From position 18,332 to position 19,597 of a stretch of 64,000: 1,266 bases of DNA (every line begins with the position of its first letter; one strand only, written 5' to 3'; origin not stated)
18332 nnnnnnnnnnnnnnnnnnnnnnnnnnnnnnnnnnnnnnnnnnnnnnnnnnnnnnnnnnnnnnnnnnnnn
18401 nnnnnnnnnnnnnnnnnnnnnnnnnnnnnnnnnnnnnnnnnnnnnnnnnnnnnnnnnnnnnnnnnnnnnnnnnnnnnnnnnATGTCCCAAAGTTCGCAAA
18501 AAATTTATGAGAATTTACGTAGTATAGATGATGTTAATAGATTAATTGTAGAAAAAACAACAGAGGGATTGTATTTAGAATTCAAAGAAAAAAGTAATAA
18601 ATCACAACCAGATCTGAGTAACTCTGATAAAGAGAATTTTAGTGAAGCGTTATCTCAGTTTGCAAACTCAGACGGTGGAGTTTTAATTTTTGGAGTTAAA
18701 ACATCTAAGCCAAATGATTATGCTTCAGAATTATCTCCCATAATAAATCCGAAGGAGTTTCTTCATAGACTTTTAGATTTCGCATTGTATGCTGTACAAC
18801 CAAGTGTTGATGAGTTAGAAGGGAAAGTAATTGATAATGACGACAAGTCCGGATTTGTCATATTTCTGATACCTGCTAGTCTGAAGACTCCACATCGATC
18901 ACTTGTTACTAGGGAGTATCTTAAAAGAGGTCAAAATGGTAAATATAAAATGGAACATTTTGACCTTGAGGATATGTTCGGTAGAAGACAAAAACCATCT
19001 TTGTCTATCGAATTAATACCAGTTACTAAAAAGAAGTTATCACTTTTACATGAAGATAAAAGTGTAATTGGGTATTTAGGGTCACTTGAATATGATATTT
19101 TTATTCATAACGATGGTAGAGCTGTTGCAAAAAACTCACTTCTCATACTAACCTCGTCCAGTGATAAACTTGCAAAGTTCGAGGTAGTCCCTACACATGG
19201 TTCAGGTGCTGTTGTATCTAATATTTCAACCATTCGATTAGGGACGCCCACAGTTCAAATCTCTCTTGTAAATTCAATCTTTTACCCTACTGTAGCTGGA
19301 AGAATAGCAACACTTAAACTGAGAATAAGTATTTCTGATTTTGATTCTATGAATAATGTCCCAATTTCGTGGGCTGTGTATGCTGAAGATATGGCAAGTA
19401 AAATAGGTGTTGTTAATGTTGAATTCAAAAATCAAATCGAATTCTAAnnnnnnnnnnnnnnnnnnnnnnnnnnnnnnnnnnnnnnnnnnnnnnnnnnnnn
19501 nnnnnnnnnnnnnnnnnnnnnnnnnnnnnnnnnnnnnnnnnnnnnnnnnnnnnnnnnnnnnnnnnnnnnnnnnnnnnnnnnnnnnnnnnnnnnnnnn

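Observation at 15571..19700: AT-rich genomic island inserted beside tRNA-Gln encoding membrane proteins plus an AlbA_2/Schlafen-like protein – candidate novel defense/abortive-infection module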

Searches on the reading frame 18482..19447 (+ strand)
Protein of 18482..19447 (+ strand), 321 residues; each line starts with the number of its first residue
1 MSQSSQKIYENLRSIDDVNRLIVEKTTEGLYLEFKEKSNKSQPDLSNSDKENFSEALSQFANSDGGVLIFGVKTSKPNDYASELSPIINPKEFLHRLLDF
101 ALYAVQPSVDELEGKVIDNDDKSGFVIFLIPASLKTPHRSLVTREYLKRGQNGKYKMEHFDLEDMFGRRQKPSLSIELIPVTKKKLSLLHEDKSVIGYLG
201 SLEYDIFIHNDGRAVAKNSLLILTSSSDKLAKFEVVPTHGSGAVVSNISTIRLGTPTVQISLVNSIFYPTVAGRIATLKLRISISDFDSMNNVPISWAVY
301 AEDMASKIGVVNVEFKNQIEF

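Call 4: search_protein_families(library=pfam, proteins=[window:18482-19447:+], max_evalue=0.1)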
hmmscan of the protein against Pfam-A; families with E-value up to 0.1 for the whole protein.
window:18482-19447:+ (321 aa): 2 families
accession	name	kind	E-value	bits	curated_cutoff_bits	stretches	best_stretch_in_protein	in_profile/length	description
PF04326.19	SLFN_AlbA_2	-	7.6e-07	30.1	25.3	1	28-157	1-117/118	Schlafen, AlbA_2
PF00976.23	ACTH_domain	-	0.079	13.4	27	0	152-160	1-9/19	Corticotropin ACTH domain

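Call 5: search_protein_families(library=padloc, proteins=[window:18482-19447:+], max_evalue=1)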
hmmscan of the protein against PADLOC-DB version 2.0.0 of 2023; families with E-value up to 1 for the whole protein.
window:18482-19447:+ (321 aa): 0 families

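Call 10: find_encoding_contigs(protein=window:18482-19447:+, flank=10000, max_places=10)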
Protein window:18482-19447:+ (321 aa): 7 contigs read that carry it; 3 places shown.
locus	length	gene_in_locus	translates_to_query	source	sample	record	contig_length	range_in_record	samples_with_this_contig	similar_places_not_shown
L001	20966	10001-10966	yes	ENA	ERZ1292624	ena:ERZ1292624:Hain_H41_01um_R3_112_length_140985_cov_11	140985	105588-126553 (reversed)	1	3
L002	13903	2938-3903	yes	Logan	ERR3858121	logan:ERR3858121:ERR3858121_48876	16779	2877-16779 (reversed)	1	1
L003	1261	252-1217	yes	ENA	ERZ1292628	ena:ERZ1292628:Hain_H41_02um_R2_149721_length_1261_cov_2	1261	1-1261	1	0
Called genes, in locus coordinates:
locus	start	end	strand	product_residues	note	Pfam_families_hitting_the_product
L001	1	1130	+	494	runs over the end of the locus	PF00041:fn3 (weak), PF17936:Big_6 (faint)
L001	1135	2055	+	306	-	-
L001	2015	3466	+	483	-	-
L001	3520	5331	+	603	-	PF06418:CTP_synth_N, PF00117:GATase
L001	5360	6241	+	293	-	PF00892:EamA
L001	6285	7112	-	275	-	-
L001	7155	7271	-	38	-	-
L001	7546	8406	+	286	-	-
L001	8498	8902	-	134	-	-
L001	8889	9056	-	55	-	-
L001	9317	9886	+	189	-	-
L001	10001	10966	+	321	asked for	PF04326:SLFN_AlbA_2 (weak)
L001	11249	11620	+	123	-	PF09966:DUF2200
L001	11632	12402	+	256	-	PF05675:DUF817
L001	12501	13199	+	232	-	PF04973:NMN_transporter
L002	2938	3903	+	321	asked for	PF04326:SLFN_AlbA_2 (weak)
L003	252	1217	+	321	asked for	PF04326:SLFN_AlbA_2 (weak)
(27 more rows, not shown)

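Call 11: find_homologous_proteins(query=window:18482-19447:+)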
Query window:18482-19447:+ (321 aa): 162 proteins with E <= 0.001 among 1577 candidates; the best 120 are listed.
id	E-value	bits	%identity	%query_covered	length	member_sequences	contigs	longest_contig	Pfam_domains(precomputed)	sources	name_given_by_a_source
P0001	4.0e-204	694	100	100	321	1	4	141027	PF04326.20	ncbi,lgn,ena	ncbi:MAG: ATP-binding protein [Patescibacteria group bacterium]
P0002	3.9e-112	392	58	99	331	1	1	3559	-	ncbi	-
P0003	7.6e-93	329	49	99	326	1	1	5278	PF04326.20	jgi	-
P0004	4.6e-83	297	60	72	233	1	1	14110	PF04326.20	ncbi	ncbi:MAG: hypothetical protein RLY57_597, partial [Candidatus Parcubacteria bacterium]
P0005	1.2e-80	289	43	99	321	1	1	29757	PF04326.20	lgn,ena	-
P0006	1.9e-80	288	45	99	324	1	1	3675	PF04326.20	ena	-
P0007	2.2e-77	278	46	98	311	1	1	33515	PF04326.20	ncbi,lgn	-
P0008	4.8e-74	267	43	98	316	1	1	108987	PF04326.20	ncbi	-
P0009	2.5e-70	255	44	96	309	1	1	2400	PF04326.20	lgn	-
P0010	2.3e-65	239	42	98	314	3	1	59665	PF04326.20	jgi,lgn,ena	-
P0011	3.3e-65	238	40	98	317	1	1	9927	PF04326.20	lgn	-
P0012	9.6e-63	230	40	96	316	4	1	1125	PF04326.20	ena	-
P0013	1.3e-61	226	41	98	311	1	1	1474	PF04326.20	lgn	-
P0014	7.3e-61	224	40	97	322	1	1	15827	PF04326.20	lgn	-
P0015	4.2e-60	221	40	96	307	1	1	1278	PF04326.20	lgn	-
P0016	2.4e-56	209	42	98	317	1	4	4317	PF04326.20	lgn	-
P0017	2.8e-44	169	41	82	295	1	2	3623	PF04326.20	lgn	-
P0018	1.4e-43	167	37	93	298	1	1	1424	PF04326.20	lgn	-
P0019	7.4e-43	165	39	82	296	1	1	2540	PF04326.20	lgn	-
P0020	1.1e-41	161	41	78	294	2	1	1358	PF04326.20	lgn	-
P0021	1.2e-41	161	38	81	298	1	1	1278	PF04326.20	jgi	-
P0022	2.1e-41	160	36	93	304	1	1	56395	PF04326.20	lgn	-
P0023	1.0e-40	158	38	81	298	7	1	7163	PF04326.20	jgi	jgi:hypothetical protein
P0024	1.0e-40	158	38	94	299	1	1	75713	PF04326.20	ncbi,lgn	-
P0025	1.2e-40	158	50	51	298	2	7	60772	PF04326.20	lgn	-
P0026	1.3e-40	157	40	71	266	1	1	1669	PF04326.20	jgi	jgi:hypothetical protein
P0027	1.8e-40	157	49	53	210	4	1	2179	PF04326.20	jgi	-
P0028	2.1e-40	157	49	53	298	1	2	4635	PF04326.20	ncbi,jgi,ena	-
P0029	2.1e-40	157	37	96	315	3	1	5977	PF04326.20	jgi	jgi:Putative DNA-binding domain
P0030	2.3e-40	157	36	81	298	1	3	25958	PF04326.20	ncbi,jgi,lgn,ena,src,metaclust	metaclust:\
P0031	2.6e-40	156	50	52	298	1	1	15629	PF04326.20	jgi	jgi:Putative DNA-binding domain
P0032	4.3e-40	156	51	55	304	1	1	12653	PF04326.20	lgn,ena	-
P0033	4.7e-40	156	38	81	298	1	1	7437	PF04326.20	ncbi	-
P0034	5.1e-40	156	35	99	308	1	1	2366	PF04326.20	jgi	jgi:hypothetical protein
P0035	7.1e-40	155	36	83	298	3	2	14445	PF04326.20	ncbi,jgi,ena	-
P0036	8.6e-40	155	39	83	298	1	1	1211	PF04326.20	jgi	jgi:hypothetical protein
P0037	8.7e-40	155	37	83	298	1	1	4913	PF04326.20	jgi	jgi:hypothetical protein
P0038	1.1e-39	154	44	67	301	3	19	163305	PF04326.20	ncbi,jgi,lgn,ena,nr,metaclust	ncbi:MAG: hypothetical protein A3F31_04505 [Candidatus Levybacteria bacterium RIFCSPHIGHO2_12_FULL_3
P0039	1.3e-39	154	45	61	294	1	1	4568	PF04326.20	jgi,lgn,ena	-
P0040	1.5e-39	154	46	65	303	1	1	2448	PF04326.20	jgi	jgi:hypothetical protein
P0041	2.2e-39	153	37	97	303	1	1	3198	PF04326.20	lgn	-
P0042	2.6e-39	153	39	84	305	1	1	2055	PF04326.20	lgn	-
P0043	2.7e-39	153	35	89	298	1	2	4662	PF04326.20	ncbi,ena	-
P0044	4.7e-39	152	35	93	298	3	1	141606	PF04326.20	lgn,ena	-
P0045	5.5e-39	152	35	96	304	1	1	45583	PF04326.20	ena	-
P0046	9.0e-39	151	38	92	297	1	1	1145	PF04326.20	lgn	-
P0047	1.1e-38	151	32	95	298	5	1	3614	PF04326.20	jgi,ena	-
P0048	1.5e-38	151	36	93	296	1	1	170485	PF04326.20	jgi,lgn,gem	-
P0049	1.5e-38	151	34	96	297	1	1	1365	PF04326.20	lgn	-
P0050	1.6e-38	151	37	82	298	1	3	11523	PF04326.20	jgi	jgi:Putative DNA-binding domain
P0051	5.1e-38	149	38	93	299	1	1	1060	PF04326.20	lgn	-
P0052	5.7e-38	149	41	74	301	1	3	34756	PF04326.20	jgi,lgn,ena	-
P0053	6.3e-38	149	35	81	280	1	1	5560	PF04326.20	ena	-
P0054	8.8e-38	148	36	97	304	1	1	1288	PF04326.20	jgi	-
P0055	1.2e-37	148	41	69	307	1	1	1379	PF04326.20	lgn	-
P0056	1.5e-37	147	48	50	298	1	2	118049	PF04326.20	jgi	jgi:hypothetical protein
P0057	2.9e-37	146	36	99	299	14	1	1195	PF04326.20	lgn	-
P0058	2.9e-37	146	37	85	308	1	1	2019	PF04326.20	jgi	jgi:hypothetical protein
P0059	3.3e-37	146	47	53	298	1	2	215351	PF04326.20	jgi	jgi:Schlafen, AlbA_2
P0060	3.4e-37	146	47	50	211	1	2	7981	PF04326.20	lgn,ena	-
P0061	4.2e-37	146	36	95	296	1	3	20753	PF04326.20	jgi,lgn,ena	-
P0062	6.7e-37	145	39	80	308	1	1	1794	PF04326.20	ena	-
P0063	6.8e-37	145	44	54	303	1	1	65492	PF04326.20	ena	-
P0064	7.8e-37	145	44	64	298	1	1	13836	PF04326.20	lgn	-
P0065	1.1e-36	145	41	84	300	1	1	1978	PF04326.20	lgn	-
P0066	1.2e-36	144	50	49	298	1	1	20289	PF04326.20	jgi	-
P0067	1.2e-36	144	40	80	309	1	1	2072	PF04326.20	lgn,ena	-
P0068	3.1e-36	143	39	83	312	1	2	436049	PF04326.20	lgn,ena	-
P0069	3.9e-36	143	35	86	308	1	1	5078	PF04326.20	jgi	jgi:schlafen family protein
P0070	4.1e-36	143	36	88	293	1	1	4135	PF04326.20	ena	-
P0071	5.5e-36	142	47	50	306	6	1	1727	PF04326.20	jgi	jgi:hypothetical protein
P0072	1.4e-35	141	44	55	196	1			PF04326.20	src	-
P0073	2.0e-35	140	40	76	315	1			PF04326.20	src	-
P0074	4.6e-35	139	37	75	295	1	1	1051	PF04326.20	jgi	jgi:hypothetical protein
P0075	1.3e-34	138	35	84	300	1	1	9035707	PF04326.20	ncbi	ncbi:MAG: ATP-binding protein [Myxococcaceae bacterium]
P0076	3.1e-34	137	41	64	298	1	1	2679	PF04326.20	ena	-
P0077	9.5e-34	135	33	96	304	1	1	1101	PF04326.20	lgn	-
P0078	1.1e-33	135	41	68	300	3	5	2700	PF04326.20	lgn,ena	-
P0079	1.9e-33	134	40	67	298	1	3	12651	PF04326.20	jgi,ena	-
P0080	1.3e-32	131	33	98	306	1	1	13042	PF04326.20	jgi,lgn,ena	-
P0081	8.3e-30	122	31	97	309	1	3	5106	PF04326.20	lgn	-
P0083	6.9e-29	119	41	66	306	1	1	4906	PF04326.20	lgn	-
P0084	2.8e-27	114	40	53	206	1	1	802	PF04326.20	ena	-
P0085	7.5e-27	112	41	55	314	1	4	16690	PF04326.20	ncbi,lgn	-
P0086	1.1e-26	112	39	65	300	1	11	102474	PF04326.20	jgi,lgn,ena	jgi:hypothetical protein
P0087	1.6e-26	111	32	91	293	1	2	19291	PF04326.20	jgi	jgi:hypothetical protein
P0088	1.7e-26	111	40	53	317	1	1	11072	PF04326.20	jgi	jgi:hypothetical protein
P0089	1.8e-26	111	32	92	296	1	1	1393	PF04326.20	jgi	jgi:Schlafen, AlbA_2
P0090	2.4e-26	111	41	51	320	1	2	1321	PF04326.20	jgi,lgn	-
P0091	3.7e-26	110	34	81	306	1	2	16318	PF04326.20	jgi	jgi:Putative DNA-binding domain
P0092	4.1e-26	110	35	82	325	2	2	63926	PF04326.20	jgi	-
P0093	5.3e-26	110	35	81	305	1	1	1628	PF04326.20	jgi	jgi:hypothetical protein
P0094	5.6e-26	109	35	87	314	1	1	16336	PF04326.20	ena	-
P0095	1.1e-25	108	37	65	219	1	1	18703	PF04326.20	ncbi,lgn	-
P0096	1.1e-25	108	33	94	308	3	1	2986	PF04326.20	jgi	jgi:hypothetical protein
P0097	1.7e-25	108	33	88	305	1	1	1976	PF04326.20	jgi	jgi:hypothetical protein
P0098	2.5e-25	107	32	90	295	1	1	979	PF04326.20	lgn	-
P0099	2.9e-25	107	32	94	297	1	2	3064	PF04326.20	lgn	-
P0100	3.1e-25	107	36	86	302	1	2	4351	PF04326.20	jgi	jgi:predicted HTH transcriptional regulator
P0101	3.3e-25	107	32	93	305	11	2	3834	PF04326.20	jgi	jgi:hypothetical protein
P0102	5.5e-25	106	36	67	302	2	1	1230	PF04326.20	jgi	jgi:hypothetical protein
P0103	5.5e-25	106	34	79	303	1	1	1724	PF04326.20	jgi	jgi:hypothetical protein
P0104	6.0e-25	106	35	66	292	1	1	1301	PF04326.20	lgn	-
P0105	8.6e-25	106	31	94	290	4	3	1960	PF04326.20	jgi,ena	jgi:hypothetical protein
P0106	1.2e-24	105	40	53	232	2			PF04326.20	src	-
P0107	1.3e-24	105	34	82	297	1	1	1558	PF04326.20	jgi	jgi:Schlafen, AlbA_2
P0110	3.1e-24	104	37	65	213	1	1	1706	PF04326.20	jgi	jgi:predicted HTH transcriptional regulator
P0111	3.2e-24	104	42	53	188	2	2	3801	PF04326.20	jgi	jgi:predicted HTH transcriptional regulator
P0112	3.4e-24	104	38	51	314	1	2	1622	PF04326.20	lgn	-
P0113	3.6e-24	104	39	65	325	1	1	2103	PF04326.20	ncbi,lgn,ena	-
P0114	4.1e-24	103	36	65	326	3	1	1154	PF04326.20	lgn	-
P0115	4.1e-24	103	39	52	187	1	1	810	PF04326.20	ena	-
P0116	5.5e-24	103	32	94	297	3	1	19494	PF04326.20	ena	-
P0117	5.9e-24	103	37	66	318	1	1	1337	PF04326.20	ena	-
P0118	1.1e-23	102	32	86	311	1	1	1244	PF04326.20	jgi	jgi:hypothetical protein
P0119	1.2e-23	102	39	64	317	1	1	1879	PF04326.20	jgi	jgi:hypothetical protein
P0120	1.3e-23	102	36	75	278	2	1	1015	PF04326.20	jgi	jgi:Predicted transcriptional regulator containing an HTH domain and an uncharacterized domain share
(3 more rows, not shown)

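Call 13: find_encoding_contigs(protein=P0008, flank=6000, max_places=2)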
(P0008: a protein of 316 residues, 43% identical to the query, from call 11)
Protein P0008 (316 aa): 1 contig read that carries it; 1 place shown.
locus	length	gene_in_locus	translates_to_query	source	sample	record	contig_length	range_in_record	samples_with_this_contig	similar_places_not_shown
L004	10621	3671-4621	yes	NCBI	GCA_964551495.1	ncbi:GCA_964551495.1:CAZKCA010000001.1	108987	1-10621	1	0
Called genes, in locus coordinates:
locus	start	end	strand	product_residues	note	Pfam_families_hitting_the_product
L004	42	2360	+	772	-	PF03477:ATP-cone, PF17975:RNR_Alpha, PF21995:RNR-II_ins_dom (weak)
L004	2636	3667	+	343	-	PF00044:Gp_dh_N, PF02800:Gp_dh_C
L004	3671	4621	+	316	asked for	PF04326:SLFN_AlbA_2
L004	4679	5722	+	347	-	PF26549:Tricorn_N (faint), PF26550:Tricorn_2nd (faint), PF07676:PD40 (faint)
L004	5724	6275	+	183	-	PF26056:DUF8017 (faint)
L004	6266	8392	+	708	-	PF01551:Peptidase_M23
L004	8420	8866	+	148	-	PF02502:LacAB_rpiB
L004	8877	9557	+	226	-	PF00834:Ribul_P_3_epim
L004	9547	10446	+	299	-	PF13292:DXP_synthase_N, PF00456:Transketolase_N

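Call 14: find_encoding_contigs(protein=P0005, flank=6000, max_places=2)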
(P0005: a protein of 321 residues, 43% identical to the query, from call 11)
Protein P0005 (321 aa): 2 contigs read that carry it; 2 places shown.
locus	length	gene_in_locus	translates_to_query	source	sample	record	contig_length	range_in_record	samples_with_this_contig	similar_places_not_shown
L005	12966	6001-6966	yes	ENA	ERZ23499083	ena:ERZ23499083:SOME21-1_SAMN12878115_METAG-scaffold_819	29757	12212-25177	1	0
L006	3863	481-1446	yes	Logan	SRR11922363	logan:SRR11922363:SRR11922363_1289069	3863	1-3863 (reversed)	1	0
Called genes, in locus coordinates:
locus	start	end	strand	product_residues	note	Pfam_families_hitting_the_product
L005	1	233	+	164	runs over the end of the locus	-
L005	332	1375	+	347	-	PF05496:RuvB_N (weak), PF06068:TIP49 (faint), PF00004:AAA, PF07728:AAA_5 (weak), PF13173:AAA_14 (weak), PF13177:DNA_pol3_delta2, PF22608:DNAX_ATPase_lid, PF12169:DNA_pol3_gamma3, +1 more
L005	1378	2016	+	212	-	PF00300:His_Phos_1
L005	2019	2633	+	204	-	PF00300:His_Phos_1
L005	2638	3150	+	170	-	-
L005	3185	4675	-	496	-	PF00239:Resolvase, PF07508:Recombinase, PF13408:Zn_ribbon_recom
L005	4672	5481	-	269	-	PF23343:REP_ORF2-G2P, PF20199:RepSA (faint)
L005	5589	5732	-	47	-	-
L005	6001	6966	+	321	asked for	PF04326:SLFN_AlbA_2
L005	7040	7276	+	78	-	-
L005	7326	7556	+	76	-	-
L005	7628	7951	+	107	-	-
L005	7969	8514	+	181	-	-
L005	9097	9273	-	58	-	-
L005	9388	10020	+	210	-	PF13489:Methyltransf_23, PF06325:PrmA (weak), PF13847:Methyltransf_31, PF08241:Methyltransf_11, PF08242:Methyltransf_12, PF13649:Methyltransf_25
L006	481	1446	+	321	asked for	PF04326:SLFN_AlbA_2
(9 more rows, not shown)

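Call 15: find_encoding_contigs(protein=P0007, flank=6000, max_places=2)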
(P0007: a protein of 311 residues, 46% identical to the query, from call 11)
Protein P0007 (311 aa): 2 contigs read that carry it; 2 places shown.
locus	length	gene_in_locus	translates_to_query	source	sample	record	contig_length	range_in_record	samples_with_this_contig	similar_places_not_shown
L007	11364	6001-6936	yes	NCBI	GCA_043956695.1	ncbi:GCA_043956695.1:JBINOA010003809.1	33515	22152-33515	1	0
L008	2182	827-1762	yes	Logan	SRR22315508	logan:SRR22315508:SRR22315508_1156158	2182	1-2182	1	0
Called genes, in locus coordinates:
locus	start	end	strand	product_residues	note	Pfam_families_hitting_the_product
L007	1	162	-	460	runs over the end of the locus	PF00239:Resolvase, PF07508:Recombinase, PF13408:Zn_ribbon_recom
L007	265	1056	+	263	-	-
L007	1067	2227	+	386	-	PF00145:DNA_methylase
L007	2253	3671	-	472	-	-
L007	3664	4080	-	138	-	-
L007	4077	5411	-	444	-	PF02195:ParB_N, PF01555:N6_N4_Mtase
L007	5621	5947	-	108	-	-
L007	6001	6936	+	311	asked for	PF04326:SLFN_AlbA_2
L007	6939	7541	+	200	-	-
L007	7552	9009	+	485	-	-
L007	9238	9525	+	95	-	PF01541:GIY-YIG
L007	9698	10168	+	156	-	-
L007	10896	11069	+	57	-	-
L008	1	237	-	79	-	?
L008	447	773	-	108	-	-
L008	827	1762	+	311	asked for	PF04326:SLFN_AlbA_2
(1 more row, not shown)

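Call 18: search_solved_structures(query=A1, max_evalue=1, show_alignments=2)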
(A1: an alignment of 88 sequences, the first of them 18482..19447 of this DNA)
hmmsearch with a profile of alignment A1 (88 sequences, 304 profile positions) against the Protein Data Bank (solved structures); distinct sequences matched with E-value up to 1: 12.
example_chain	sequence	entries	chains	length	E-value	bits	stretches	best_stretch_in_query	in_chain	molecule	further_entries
5yd0_A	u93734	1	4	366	6e-05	25.4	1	17-77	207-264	Schlafen 8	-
7lrc_A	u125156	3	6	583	6.1e-05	25.4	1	18-103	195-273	Schlafen family member 12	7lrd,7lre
7eg0_B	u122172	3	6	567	6.9e-05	25.2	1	18-103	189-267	Schlafen family member 12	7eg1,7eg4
7cux_A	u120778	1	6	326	0.0014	20.9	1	26-101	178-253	Schlafen family member 5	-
7q3z_B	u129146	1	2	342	0.0015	20.8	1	26-100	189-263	Schlafen family member 5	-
6rr9_A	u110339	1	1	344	0.0016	20.8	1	26-100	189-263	Schlafen family member 5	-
7ppj_A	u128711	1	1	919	0.013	17.7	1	28-85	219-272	Schlafen family member 5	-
9nyy_A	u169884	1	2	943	0.021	17.1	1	23-112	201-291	Protein SLFN14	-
9ylu_A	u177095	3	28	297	0.054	15.7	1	51-144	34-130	CbCash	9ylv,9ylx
7fex_A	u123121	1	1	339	0.11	14.6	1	28-96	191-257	SLFN11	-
9jr9_A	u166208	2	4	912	0.21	13.8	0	26-112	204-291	Protein SLFN14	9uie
9jn9_A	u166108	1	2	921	0.72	12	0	50-112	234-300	Protein SLFN14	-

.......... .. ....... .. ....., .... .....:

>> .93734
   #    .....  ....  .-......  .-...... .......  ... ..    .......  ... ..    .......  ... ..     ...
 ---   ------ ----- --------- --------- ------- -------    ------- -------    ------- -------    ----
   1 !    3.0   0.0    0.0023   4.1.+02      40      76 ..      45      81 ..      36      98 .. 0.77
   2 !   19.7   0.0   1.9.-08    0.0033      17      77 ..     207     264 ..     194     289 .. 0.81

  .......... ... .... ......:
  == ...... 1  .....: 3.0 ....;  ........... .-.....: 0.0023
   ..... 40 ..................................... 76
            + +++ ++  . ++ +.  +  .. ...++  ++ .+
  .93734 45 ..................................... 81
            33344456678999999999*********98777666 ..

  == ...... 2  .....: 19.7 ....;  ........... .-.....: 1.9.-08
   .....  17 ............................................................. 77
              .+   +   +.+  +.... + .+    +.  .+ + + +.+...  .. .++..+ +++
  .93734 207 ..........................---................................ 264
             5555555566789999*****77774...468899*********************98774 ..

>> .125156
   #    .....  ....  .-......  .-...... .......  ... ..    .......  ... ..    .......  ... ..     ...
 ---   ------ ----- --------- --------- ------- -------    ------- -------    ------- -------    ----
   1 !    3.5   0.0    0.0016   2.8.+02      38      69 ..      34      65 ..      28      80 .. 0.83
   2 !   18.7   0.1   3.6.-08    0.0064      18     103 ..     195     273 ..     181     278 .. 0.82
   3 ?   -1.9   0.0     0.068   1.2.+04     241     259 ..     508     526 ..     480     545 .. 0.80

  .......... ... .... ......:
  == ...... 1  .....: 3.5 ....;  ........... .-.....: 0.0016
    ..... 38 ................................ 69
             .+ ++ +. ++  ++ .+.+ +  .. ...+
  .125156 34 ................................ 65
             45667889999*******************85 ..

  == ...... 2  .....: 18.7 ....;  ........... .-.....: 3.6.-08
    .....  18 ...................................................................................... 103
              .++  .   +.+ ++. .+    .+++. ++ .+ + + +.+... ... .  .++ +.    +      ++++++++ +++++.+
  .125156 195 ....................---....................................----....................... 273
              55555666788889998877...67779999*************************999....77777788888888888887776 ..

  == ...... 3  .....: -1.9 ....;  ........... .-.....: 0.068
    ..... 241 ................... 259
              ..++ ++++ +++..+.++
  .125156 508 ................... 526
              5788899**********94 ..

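Call 19: search_protein_families(library=ncbifam, proteins=[window:18482-19447:+], max_evalue=0.1)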
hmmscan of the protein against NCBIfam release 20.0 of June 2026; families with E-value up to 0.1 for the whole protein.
window:18482-19447:+ (321 aa): 0 families
